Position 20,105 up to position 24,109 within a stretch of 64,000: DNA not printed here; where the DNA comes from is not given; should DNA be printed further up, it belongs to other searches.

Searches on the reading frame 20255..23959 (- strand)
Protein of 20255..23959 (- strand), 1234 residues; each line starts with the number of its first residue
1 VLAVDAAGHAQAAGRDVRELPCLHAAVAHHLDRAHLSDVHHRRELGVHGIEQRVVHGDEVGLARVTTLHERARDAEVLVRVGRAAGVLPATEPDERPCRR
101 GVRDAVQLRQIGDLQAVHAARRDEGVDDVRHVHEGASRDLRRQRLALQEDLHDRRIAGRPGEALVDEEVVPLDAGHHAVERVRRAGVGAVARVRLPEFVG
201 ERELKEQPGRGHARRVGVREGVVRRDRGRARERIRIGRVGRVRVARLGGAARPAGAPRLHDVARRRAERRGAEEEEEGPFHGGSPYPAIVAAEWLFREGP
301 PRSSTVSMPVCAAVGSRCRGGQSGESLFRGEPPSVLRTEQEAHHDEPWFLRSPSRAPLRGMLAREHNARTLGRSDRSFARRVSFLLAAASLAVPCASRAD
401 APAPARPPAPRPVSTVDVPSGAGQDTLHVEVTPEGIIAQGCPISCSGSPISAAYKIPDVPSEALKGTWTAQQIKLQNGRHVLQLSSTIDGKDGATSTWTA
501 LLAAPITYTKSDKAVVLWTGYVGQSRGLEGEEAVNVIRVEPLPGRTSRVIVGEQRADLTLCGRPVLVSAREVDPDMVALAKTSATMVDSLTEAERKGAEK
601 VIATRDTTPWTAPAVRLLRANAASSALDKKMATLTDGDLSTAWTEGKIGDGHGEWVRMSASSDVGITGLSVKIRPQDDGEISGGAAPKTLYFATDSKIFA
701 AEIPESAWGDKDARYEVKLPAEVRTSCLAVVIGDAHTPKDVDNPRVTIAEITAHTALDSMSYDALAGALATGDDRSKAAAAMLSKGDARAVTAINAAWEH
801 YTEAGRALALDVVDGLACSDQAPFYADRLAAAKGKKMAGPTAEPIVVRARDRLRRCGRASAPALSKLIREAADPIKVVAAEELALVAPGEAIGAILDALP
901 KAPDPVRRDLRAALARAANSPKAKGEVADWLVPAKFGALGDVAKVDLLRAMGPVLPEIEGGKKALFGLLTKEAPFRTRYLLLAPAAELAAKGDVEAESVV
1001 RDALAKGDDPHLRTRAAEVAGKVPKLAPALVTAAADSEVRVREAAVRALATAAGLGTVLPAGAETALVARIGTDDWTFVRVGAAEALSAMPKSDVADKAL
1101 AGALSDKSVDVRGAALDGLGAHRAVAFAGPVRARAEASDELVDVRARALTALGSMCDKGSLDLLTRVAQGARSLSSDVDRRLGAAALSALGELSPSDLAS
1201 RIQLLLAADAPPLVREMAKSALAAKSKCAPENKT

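Call 18: search_protein_families(library=pfam, proteins=[window:20255-23959:-], max_evalue=0.00001)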
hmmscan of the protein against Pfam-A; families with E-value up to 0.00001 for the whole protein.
window:20255-23959:- (1234 aa): 1 family
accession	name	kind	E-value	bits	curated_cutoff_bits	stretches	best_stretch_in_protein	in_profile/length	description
PF13646.12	HEAT_2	-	1.6e-09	38.4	27.7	1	1028-1119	2-87/88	HEAT repeats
